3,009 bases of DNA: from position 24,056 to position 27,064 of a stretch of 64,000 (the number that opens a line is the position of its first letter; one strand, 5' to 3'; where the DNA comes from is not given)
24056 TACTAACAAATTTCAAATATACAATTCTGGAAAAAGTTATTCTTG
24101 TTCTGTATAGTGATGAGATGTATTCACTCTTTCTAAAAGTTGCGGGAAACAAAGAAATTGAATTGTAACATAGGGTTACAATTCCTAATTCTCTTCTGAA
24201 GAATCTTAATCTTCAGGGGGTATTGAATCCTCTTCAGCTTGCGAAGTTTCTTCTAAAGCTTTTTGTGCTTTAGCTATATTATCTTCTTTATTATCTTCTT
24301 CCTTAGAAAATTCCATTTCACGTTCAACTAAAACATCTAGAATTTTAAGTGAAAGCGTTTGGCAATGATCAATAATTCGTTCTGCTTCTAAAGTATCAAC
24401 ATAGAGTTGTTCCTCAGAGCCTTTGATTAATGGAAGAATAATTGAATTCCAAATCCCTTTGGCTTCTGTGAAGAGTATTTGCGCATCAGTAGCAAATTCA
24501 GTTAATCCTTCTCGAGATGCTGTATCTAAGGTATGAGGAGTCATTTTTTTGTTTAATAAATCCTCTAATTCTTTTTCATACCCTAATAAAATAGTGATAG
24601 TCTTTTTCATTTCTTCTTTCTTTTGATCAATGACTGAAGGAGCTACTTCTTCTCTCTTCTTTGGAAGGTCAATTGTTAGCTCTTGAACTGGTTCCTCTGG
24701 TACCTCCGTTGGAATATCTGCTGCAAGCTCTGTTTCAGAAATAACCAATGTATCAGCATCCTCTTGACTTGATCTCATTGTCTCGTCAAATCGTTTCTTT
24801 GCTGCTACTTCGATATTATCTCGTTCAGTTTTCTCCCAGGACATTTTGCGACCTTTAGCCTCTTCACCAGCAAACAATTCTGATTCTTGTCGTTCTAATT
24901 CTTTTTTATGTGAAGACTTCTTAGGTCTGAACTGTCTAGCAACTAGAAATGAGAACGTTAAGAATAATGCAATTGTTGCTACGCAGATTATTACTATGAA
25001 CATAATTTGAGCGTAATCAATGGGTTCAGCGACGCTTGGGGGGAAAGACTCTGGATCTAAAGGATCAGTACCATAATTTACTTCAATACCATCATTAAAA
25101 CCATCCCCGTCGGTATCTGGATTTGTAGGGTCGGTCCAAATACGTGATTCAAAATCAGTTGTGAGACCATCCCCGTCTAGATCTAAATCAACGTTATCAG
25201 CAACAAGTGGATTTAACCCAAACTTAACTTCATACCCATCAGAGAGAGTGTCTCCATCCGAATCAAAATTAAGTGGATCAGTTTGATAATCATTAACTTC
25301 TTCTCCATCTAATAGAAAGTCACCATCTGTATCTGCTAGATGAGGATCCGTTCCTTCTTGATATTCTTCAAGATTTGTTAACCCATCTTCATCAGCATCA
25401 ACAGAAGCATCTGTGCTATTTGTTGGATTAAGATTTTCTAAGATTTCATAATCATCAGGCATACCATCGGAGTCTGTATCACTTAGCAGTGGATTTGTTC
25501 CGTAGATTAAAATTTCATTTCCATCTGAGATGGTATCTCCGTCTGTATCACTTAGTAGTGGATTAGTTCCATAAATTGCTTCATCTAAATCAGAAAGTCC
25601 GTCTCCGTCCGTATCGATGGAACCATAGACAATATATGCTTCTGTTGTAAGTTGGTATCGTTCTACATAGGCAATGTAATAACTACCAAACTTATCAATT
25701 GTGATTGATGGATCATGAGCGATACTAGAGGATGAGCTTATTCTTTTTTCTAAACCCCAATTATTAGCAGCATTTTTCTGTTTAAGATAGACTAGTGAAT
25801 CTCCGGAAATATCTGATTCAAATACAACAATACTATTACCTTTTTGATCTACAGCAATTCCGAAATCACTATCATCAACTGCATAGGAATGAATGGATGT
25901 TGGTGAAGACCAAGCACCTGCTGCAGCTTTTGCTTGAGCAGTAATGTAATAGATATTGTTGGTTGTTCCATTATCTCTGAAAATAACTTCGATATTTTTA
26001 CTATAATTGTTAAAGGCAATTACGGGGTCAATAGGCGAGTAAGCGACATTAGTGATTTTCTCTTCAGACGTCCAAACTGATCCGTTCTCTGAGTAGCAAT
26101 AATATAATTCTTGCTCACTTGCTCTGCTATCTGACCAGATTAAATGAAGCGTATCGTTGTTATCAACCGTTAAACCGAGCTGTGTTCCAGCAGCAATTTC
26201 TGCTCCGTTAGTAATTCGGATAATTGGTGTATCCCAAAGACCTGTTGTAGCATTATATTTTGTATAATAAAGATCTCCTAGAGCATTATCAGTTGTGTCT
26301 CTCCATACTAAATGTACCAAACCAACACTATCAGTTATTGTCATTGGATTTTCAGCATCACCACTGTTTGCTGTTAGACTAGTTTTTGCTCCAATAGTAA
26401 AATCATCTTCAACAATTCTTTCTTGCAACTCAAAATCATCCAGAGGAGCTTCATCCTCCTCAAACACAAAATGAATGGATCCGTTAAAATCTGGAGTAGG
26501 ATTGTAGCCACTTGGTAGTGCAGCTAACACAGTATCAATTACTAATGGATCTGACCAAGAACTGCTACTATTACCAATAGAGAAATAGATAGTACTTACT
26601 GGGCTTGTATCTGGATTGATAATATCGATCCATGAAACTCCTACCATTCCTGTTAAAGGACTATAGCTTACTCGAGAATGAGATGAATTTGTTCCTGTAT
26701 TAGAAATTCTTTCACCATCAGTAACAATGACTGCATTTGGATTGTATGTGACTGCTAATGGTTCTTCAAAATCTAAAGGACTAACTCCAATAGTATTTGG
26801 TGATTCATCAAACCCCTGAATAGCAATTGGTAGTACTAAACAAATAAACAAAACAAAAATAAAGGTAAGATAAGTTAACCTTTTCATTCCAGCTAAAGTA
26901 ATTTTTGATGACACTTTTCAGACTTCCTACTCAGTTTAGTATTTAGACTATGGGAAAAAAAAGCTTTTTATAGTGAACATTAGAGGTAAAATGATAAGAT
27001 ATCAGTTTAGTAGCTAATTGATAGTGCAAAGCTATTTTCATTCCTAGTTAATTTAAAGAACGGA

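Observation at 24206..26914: Receptor-like type-I membrane protein with an extracellular Asp-box-like beta-propeller, TSP3 calcium-binding repeats and a 270-aa cytoplasmic helical domain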

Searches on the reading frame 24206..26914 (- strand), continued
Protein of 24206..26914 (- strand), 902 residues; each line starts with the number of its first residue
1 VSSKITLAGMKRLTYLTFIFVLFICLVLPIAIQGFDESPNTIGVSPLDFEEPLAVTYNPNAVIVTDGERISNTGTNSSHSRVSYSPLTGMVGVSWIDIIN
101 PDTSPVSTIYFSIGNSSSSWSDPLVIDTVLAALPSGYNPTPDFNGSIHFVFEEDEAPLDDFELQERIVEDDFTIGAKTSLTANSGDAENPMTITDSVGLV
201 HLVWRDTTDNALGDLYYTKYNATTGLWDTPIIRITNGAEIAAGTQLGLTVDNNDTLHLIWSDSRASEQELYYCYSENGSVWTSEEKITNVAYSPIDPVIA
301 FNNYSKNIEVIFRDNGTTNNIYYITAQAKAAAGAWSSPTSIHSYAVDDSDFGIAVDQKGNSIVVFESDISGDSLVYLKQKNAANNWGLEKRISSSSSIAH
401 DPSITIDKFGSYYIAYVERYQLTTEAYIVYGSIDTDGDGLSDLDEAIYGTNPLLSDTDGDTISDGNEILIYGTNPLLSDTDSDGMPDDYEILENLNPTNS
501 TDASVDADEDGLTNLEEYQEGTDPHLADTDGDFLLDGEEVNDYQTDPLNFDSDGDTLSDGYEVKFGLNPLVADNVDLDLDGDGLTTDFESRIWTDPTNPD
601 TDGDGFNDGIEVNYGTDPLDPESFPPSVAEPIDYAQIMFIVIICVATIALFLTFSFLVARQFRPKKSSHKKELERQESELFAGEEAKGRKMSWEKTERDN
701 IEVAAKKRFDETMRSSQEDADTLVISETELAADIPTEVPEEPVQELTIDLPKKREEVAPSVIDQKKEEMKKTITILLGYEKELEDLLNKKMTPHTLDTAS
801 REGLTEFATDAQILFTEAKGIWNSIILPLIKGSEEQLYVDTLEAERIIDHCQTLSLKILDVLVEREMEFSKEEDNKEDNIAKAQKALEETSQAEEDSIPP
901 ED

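Call 21: find_encoding_contigs(protein=P0024, flank=6000, max_places=2)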
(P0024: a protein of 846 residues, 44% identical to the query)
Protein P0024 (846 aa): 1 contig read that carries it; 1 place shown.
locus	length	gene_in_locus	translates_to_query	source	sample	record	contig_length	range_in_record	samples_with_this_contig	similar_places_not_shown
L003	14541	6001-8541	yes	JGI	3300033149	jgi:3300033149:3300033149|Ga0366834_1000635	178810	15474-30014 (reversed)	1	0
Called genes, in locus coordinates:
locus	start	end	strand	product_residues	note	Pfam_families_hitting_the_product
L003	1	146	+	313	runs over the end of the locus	PF02729:OTCace_N, PF00185:OTCace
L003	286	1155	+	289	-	PF04414:tRNA_deacylase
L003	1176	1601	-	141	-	-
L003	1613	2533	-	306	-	-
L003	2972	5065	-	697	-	PF02629:CoA_binding, PF13380:CoA_binding_2, PF13607:Succ_CoA_lig, PF19045:Ligase_CoA_2, PF13549:ATP-grasp_5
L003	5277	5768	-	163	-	PF03946:Ribosomal_L11_N, PF00298:Ribosomal_L11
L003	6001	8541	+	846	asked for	PF15892:BNR_4 (weak), PF18884:TSP3_bac (weak)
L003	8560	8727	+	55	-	-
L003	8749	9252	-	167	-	PF01661:Macro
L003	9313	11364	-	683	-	PF02897:Peptidase_S9_N, PF00326:Peptidase_S9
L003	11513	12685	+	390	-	PF00781:DAGK_cat (faint), PF01513:NAD_kinase, PF20143:NAD_kinase_C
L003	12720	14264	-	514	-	PF02347:GDC-P (weak), PF00266:Aminotran_5, PF21478:GcvP2_C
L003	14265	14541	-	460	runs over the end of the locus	PF02347:GDC-P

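Call 32: predict_structure(alignment_id=A1)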
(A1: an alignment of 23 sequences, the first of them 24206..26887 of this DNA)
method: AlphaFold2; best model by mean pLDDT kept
length: 893 residues; sequences in the alignment: 23
mean_pLDDT: 79.2   pTM: 0.55
mean pLDDT of the five models: 79.2, 77.3, 76.7, 76.5, 73.1
residues with pLDDT >= 90: 355; 70-90: 332; 50-70: 105; < 50: 101
segments of 3 or more residues with pLDDT < 50: 1-3, 18-48, 147-152, 620-624, 702-747, 891-893
pLDDT, mean of each block of 10 residues (from residue 1): 60 58 31 30 39 78 80 87 90 83 83 88 77 91 64 80 85 74 90 91 91 85 89 90 94 86 90 88 86 93 81 93 89 86 89 90 86 78 86 89 90 84 83 82 89 91 92 94 93 94 95 94 94 94 93 93 92 92 93 90 89 73 56 72 68 52 62 56 64 61 44 30 33 32 44 87 94 92 83 86 93 87 81 91 93 87 80 77 56 44
secondary structure, 60 per line:
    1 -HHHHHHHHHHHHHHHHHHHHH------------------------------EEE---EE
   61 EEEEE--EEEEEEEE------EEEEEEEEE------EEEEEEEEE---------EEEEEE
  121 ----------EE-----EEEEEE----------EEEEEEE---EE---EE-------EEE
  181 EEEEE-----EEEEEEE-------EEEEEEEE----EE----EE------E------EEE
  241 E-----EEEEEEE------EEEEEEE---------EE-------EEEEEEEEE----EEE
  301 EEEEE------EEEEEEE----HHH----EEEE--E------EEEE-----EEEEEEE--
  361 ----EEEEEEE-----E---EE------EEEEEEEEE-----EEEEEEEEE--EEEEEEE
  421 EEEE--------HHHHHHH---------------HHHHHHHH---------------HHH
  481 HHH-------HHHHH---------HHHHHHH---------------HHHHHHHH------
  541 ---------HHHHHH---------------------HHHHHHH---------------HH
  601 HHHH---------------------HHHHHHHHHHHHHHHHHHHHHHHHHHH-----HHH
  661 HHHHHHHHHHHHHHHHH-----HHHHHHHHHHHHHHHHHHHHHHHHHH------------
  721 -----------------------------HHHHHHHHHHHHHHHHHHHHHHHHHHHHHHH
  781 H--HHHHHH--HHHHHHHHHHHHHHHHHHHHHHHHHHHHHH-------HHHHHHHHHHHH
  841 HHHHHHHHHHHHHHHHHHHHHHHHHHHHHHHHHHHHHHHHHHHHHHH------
elements in order (helices of 4 or more, strands of 3 or more residues): H2-22 E53-55 E59-65 E68-75 E82-90 E97-105 E115-120 E138-143 E154-160 E178-185 E191-197 E205-212 E238-241 E247-253 E260-266 E285-293 E298-305 E312-318 E330-333 E343-346 E352-358 E365-371 E389-397 E403-411 E414-424 H433-439 H455-462 H478-483 H491-495 H505-511 H527-534 H550-555 H577-583 H599-604 H626-652 H658-677 H683-708 H750-781 H784-789 H792-821 H829-887

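Call 34: fold_search(model_id=the predicted structure, library=pdb)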
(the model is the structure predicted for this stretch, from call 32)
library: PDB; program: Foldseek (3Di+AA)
matches with E <= 10: 1155; with E <= 0.001: 492
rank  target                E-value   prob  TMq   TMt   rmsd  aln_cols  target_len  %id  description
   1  6rgr                  3.0e-14  1.00  0.29  0.70   6.1       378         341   13  Photorhabdus asymbiotica lectin PHL in complex with L-rhamnose (released 2020-07-01)
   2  6t96                  3.2e-14  1.00  0.30  0.70   7.7       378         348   13  Photorhabdus laumondii subsp. laumondii lectin PLL3 (released 2019-12-25)
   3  6fhx_A                6.2e-14  1.00  0.29  0.70   6.8       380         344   13  Photorhabdus asymbiotica lectin (PHL) in complex with synthetic C-fucoside (released 2019-01-30)
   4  5mxe                  1.2e-13  1.00  0.30  0.73   6.2       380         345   14  Photorhabdus asymbiotica lectin (PHL) in free form (released 2017-08-09)
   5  7esk_A                2.9e-13  1.00  0.31  0.61   6.6       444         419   14  Crystal structure of a L-rhamnose-alpha-1,4-D-glucuronate lyase from Fusarium oxysporum 12S, Ligand free form (released 2021-08-04)
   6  5mxh                  3.4e-13  1.00  0.30  0.72   6.2       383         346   14  Photorhabdus asymbiotica lectin (PHL) in complex with D-galactose (released 2017-08-09)
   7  5mxf                  3.5e-13  1.00  0.30  0.72   5.9       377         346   14  Photorhabdus asymbiotica lectin (PHL) in complex with alpha-methyl fucoside (released 2017-08-09)
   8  7esn_A                6.6e-13  1.00  0.32  0.60   5.5       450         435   14  Crystal structure of a L-rhamnose-alpha-1,4-D-glucuronate lyase from Fusarium oxysporum 12S, H105F Rha-GlcA complex (released 2021-08-04)
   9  5muk                  6.0e-12  1.00  0.30  0.65   5.7       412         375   14  Glycoside Hydrolase BT3686 (released 2017-04-26)
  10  5mum                  1.3e-11  1.00  0.30  0.62   5.9       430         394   12  Glycoside Hydrolase BACINT_00347 (released 2017-04-26)
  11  5mul                  1.8e-11  1.00  0.30  0.64   5.8       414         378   14  Glycoside Hydrolase BT3686 bound to Glucuronic Acid (released 2017-04-26)
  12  5mvh                  2.9e-11  1.00  0.31  0.64   5.4       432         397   14  Glycoside Hydrolase BACCELL_00856 (released 2017-04-26)
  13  8t1z                  4.0e-11  1.00  0.24  0.39   6.8       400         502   12  Crystal Structure of Porphyromonas gingivalis Sialidase (PG_0352) Bound to Neu5Ac (NANA) (released 2023-10-04)
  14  8feb                  4.4e-11  1.00  0.25  0.41  14.6       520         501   10  Crystal Structure of Porphyromonas gingivalis Sialidase (PG_0352) (released 2023-10-04)
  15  8gn6_A                7.9e-11  1.00  0.25  0.41   6.6       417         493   12  Crystallization of Sialidase from Porphyromonas gingivalis (released 2023-04-19)
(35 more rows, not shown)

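Call 51: search_protein_families(library=pfam, alignment_id=A1, max_evalue=0.01)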
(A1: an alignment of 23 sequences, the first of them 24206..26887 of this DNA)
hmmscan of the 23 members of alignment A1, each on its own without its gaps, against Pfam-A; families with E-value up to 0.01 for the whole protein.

A. member 1, window:24206-26887:- (893 aa): 3 families
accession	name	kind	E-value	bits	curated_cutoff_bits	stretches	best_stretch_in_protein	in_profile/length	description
PF18884.5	TSP3_bac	-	2.3e-30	104.5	25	4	591-612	1-22/22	Bacterial TSP3 repeat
PF15892.11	BNR_4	-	3.7e-06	26.9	27.3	1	136-287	51-203/272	BNR repeat-containing family member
PF11044.13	TMEMspv1-c74-12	-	0.0056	17.2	25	1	630-670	9-48/49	Plectrovirus spv1-c74 ORF 12 transmembrane protein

B. families by the number of members that match (of 23 scanned): 4 families
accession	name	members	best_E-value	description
PF18884.5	TSP3_bac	23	2.3e-30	Bacterial TSP3 repeat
PF15892.11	BNR_4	15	2.5e-08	BNR repeat-containing family member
PF08374.16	Protocadherin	4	6.9e-05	Protocadherin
PF11044.13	TMEMspv1-c74-12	3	0.0056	Plectrovirus spv1-c74 ORF 12 transmembrane protein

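Call 54: search_protein_families(library=padloc, proteins=[window:24206-26887:-], max_evalue=0.1)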
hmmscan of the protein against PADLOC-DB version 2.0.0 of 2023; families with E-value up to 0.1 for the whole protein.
window:24206-26887:- (893 aa): 0 families

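Call 55: search_protein_families(library=phrogs, proteins=[window:24206-26887:-], max_evalue=0.1)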
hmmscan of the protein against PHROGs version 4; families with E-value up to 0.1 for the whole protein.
window:24206-26887:- (893 aa): 3 families
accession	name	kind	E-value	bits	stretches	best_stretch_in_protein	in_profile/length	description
phrog_36046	-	unknown function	3.2e-07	30.6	2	487-560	285-349/506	-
phrog_21129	-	unknown function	1.7e-06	27.1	1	195-408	192-418/1494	-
phrog_31382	-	DNA, RNA and nucleotide metabolism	0.023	14.5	1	56-112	338-394/427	3'-5' exonuclease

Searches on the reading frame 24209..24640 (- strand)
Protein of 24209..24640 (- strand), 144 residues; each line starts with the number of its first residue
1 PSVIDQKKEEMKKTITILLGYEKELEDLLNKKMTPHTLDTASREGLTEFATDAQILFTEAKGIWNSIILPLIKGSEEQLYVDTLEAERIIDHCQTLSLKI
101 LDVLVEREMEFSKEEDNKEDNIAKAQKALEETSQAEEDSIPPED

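Call 13: search_protein_families(library=pfam, proteins=[window:24209-24640:-], max_evalue=10)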
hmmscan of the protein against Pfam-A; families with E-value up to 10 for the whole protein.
window:24209-24640:- (144 aa): 1 family
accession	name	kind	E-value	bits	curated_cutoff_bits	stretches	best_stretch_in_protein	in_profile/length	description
PF23804.1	DUF7179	-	0.059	13.9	27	1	6-38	11-41/90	Family of unknown function (DUF7179)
